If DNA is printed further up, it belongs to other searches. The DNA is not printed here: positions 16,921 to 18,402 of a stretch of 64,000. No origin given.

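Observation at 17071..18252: Lone GbcA-type Rieske oxygenase alpha subunit without adjacent reductase, heading the EctC-EctC operon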

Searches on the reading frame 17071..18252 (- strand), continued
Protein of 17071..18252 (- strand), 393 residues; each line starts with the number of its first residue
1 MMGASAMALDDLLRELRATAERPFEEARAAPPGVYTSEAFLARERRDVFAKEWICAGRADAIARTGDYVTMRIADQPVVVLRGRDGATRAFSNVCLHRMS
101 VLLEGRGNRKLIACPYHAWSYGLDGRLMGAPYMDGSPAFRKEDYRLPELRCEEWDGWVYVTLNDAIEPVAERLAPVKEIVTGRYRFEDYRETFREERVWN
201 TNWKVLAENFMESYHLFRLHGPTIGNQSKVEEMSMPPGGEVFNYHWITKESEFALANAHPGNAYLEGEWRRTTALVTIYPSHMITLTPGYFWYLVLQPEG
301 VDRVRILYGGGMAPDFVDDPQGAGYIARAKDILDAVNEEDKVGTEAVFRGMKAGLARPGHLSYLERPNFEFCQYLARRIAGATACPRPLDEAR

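Call 65: predict_structure(alignment_id=A5)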
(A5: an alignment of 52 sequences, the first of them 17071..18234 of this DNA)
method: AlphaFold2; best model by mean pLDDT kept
length: 387 residues; sequences in the alignment: 52
mean_pLDDT: 93.2   pTM: 0.91
mean pLDDT of the five models: 93.2, 93.1, 92.4, 92.2, 86.7
residues with pLDDT >= 90: 339; 70-90: 40; 50-70: 5; < 50: 3
segments of 3 or more residues with pLDDT < 50: 385-387
pLDDT, mean of each block of 10 residues (from residue 1): 93 95 96 97 98 95 96 98 97 95 96 96 94 95 97 98 97 94 94 97 84 77 89 95 82 92 94 97 96 96 95 94 91 93 94 93 96 93 54
secondary structure, 60 per line:
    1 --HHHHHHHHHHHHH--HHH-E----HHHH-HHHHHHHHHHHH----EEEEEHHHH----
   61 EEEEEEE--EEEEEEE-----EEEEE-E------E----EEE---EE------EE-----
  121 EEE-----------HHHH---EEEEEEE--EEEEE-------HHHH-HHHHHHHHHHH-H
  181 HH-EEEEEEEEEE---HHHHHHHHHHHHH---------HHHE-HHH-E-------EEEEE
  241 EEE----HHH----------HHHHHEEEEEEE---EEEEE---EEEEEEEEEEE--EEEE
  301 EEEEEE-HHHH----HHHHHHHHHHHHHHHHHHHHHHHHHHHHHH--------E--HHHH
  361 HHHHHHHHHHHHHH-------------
elements in order: H3-15 H27-30 H32-43 E48-52 H53-56 E61-67 E70-76 E82-86 E100-102 E121-123 H135-138 E142-148 E151-155 H163-166 H168-178 E184-193 H197-209 E236-243 H261-265 E266-272 E276-280 E284-294 E297-306 H308-311 H316-345 H357-374

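Call 67: fold_search(model_id=the predicted structure, library=pdb)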
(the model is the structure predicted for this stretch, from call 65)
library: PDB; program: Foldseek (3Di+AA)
matches with E <= 10: 1431; with E <= 0.001: 192
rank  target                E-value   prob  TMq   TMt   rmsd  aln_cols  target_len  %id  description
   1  6y9c                  2.5e-29  1.00  0.78  0.83   4.2       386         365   24  The structure of a quaternary ammonium Rieske monooxygenase reveals insights into carnitine oxidation by gut microbiota  (released 2021-03-31)
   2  6zgp_I                4.3e-29  1.00  0.79  0.85   3.2       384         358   23  Crystal structure of the quaternary ammonium Rieske monooxygenase CntA in complex with inhibitor MMV12 (MMV020670) (released 2020-11-18)
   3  6zgp_K                8.0e-29  1.00  0.78  0.84   3.4       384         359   23  Crystal structure of the quaternary ammonium Rieske monooxygenase CntA in complex with inhibitor MMV12 (MMV020670) (released 2020-11-18)
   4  6zgp_G                8.0e-29  1.00  0.78  0.83   4.1       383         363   23  Crystal structure of the quaternary ammonium Rieske monooxygenase CntA in complex with inhibitor MMV12 (MMV020670) (released 2020-11-18)
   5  6y9d_A                8.5e-29  1.00  0.75  0.82   3.8       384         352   23  Crystal structure of the quaternary ammonium Rieske monooxygenase CntA in complex with substrate L-Carnitine (released 2020-11-18)
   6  6zgp_H                1.4e-28  1.00  0.79  0.85   3.3       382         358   23  Crystal structure of the quaternary ammonium Rieske monooxygenase CntA in complex with inhibitor MMV12 (MMV020670) (released 2020-11-18)
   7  4quq                  1.4e-28  1.00  0.79  0.76   4.7       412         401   24  Crystal structure of stachydrine demethylase in complex with azide (released 2015-07-15)
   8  6zgp_F                1.8e-28  1.00  0.77  0.82   3.7       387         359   23  Crystal structure of the quaternary ammonium Rieske monooxygenase CntA in complex with inhibitor MMV12 (MMV020670) (released 2020-11-18)
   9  6y8j                  1.8e-28  1.00  0.73  0.82   3.8       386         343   24  Crystal structure of the apo form of a quaternary ammonium Rieske monooxygenase CntA (released 2020-11-18)
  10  6zgp_B                2.0e-28  1.00  0.76  0.82   3.8       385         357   23  Crystal structure of the quaternary ammonium Rieske monooxygenase CntA in complex with inhibitor MMV12 (MMV020670) (released 2020-11-18)
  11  6zgp_A                3.0e-28  1.00  0.79  0.85   3.4       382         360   23  Crystal structure of the quaternary ammonium Rieske monooxygenase CntA in complex with inhibitor MMV12 (MMV020670) (released 2020-11-18)
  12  6zgp_C                3.6e-28  1.00  0.78  0.84   3.4       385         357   23  Crystal structure of the quaternary ammonium Rieske monooxygenase CntA in complex with inhibitor MMV12 (MMV020670) (released 2020-11-18)
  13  6y8s                  3.6e-28  1.00  0.75  0.83   3.8       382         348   23  Crystal structure of the quaternary ammonium Rieske monooxygenase CntA in complex with substrate gamma-butyrobetaine (released 2020-11-18)
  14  6zgp_J                5.7e-28  1.00  0.77  0.83   3.6       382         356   23  Crystal structure of the quaternary ammonium Rieske monooxygenase CntA in complex with inhibitor MMV12 (MMV020670) (released 2020-11-18)
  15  4qur                  6.8e-28  1.00  0.78  0.73   5.8       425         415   22  Crystal Structure of stachydrine demethylase in complex with cyanide, oxygen, and N-methyl proline in a new orientation (released 2015-07-15)
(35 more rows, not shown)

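Call 69: search_protein_families(library=pfam, proteins=[L010:11230-11559:+, L010:11511-12737:-, L012:11130-11468:+, L012:11672-12280:+, L015:11100-11516:+, L019:6476-8566:-, L020:11195-12595:-, L036:12138-13436:-, L021:12197-13510:+, L033:13385-14632:+], max_evalue=0.00001)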
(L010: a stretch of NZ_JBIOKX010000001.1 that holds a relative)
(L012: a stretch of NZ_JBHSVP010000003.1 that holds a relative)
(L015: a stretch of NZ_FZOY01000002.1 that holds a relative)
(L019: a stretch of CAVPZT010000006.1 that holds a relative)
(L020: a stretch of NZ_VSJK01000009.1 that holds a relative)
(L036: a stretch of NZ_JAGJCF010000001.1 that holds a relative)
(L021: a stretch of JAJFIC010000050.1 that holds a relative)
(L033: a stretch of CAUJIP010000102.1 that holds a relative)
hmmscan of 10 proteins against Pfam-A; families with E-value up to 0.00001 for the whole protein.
L010:11230-11559:+ (110 aa): 1 family
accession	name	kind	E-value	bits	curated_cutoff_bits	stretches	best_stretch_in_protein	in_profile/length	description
PF00111.32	Fer2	-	1.6e-08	34.8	21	1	15-94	6-76/77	2Fe-2S iron-sulfur cluster binding domain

L010:11511-12737:- (408 aa): 0 families

L012:11130-11468:+ (112 aa): 1 family
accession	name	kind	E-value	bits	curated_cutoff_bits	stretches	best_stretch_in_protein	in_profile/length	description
PF00111.32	Fer2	-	2.4e-09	37.4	21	1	17-98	4-76/77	2Fe-2S iron-sulfur cluster binding domain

L012:11672-12280:+ (202 aa): 1 family
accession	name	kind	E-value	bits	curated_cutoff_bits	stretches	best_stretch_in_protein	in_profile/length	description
PF00005.33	ABC_tran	-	5.8e-21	76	25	1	66-160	1-84/137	ABC transporter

L015:11100-11516:+ (138 aa): 1 family
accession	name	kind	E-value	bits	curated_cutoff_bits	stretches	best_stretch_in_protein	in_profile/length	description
PF01042.26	Ribonuc_L-PSP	-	4.7e-20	72.2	27.3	1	31-136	16-121/121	Endoribonuclease L-PSP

L019:6476-8566:- (696 aa): 3 families
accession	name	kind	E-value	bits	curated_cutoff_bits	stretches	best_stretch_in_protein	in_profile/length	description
PF14574.11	RACo_C_ter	-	1.8e-82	276.7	27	1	399-669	2-259/261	C-terminal domain of RACo the ASKHA domain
PF17651.6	Raco_middle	-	1.4e-46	158.6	26.8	1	233-392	1-159/163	RACo middle region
PF17650.6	RACo_linker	-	1.2e-30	105.6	26.2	1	140-229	2-85/86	RACo linker region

L020:11195-12595:- (466 aa): 2 families
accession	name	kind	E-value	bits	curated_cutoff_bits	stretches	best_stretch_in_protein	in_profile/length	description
PF03313.21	SDH_alpha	-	1.6e-87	293.9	26.4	1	196-460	3-260/260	Serine dehydratase alpha chain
PF03315.21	SDH_beta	-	3.4e-52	177.3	26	1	13-164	1-154/155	Serine dehydratase beta chain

L036:12138-13436:- (432 aa): 2 families
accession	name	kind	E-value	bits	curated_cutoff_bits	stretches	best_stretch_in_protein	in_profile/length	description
PF01546.33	Peptidase_M20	-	1.6e-33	116.8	24.6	1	115-426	1-205/206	Peptidase family M20/M25/M40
PF07687.19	M20_dimer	-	4.8e-20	72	21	1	219-327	1-101/107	Peptidase dimerisation domain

L021:12197-13510:+ (437 aa): 2 families
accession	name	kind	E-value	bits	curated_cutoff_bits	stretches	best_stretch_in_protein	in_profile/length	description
PF00848.25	Ring_hydroxyl_A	-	1.2e-23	84.5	24.9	1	259-433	15-205/208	Ring hydroxylating alpha subunit (catalytic domain)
PF00355.32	Rieske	-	1.1e-18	67.4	20.3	1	114-194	2-81/88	Rieske [2Fe-2S] domain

L033:13385-14632:+ (415 aa): 2 families
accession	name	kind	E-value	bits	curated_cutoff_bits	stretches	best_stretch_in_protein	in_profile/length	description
PF05368.20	NmrA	-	6e-21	75.7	27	1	140-380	3-263/298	NmrA-like family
PF13460.12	NAD_binding_10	-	1.7e-17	64.3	27.2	1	146-311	1-177/184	NAD(P)H-binding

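Call 74: search_solved_structures(query=window:17071-18234:-, max_evalue=1e-27, show_alignments=5)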
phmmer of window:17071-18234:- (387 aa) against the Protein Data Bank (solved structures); distinct sequences matched with E-value up to 1e-27: 5.
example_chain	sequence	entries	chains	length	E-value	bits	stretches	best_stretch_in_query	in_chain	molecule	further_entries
6y9c_A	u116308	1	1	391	1e-35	126.6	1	24-214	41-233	Carnitine monooxygenase oxygenase subunit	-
6y8j_A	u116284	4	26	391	1e-35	126.6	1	24-214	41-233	Carnitine monooxygenase oxygenase subunit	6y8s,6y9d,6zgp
3n0q_A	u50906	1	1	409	2.7e-29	105.5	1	25-214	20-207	Putative aromatic-ring hydroxylating dioxygenase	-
3vca_A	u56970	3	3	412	1.3e-28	103.2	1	28-214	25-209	Ring-hydroxylating dioxygenase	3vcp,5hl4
4qup_A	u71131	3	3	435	1.5e-28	103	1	28-214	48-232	Monoxygenase; demethylase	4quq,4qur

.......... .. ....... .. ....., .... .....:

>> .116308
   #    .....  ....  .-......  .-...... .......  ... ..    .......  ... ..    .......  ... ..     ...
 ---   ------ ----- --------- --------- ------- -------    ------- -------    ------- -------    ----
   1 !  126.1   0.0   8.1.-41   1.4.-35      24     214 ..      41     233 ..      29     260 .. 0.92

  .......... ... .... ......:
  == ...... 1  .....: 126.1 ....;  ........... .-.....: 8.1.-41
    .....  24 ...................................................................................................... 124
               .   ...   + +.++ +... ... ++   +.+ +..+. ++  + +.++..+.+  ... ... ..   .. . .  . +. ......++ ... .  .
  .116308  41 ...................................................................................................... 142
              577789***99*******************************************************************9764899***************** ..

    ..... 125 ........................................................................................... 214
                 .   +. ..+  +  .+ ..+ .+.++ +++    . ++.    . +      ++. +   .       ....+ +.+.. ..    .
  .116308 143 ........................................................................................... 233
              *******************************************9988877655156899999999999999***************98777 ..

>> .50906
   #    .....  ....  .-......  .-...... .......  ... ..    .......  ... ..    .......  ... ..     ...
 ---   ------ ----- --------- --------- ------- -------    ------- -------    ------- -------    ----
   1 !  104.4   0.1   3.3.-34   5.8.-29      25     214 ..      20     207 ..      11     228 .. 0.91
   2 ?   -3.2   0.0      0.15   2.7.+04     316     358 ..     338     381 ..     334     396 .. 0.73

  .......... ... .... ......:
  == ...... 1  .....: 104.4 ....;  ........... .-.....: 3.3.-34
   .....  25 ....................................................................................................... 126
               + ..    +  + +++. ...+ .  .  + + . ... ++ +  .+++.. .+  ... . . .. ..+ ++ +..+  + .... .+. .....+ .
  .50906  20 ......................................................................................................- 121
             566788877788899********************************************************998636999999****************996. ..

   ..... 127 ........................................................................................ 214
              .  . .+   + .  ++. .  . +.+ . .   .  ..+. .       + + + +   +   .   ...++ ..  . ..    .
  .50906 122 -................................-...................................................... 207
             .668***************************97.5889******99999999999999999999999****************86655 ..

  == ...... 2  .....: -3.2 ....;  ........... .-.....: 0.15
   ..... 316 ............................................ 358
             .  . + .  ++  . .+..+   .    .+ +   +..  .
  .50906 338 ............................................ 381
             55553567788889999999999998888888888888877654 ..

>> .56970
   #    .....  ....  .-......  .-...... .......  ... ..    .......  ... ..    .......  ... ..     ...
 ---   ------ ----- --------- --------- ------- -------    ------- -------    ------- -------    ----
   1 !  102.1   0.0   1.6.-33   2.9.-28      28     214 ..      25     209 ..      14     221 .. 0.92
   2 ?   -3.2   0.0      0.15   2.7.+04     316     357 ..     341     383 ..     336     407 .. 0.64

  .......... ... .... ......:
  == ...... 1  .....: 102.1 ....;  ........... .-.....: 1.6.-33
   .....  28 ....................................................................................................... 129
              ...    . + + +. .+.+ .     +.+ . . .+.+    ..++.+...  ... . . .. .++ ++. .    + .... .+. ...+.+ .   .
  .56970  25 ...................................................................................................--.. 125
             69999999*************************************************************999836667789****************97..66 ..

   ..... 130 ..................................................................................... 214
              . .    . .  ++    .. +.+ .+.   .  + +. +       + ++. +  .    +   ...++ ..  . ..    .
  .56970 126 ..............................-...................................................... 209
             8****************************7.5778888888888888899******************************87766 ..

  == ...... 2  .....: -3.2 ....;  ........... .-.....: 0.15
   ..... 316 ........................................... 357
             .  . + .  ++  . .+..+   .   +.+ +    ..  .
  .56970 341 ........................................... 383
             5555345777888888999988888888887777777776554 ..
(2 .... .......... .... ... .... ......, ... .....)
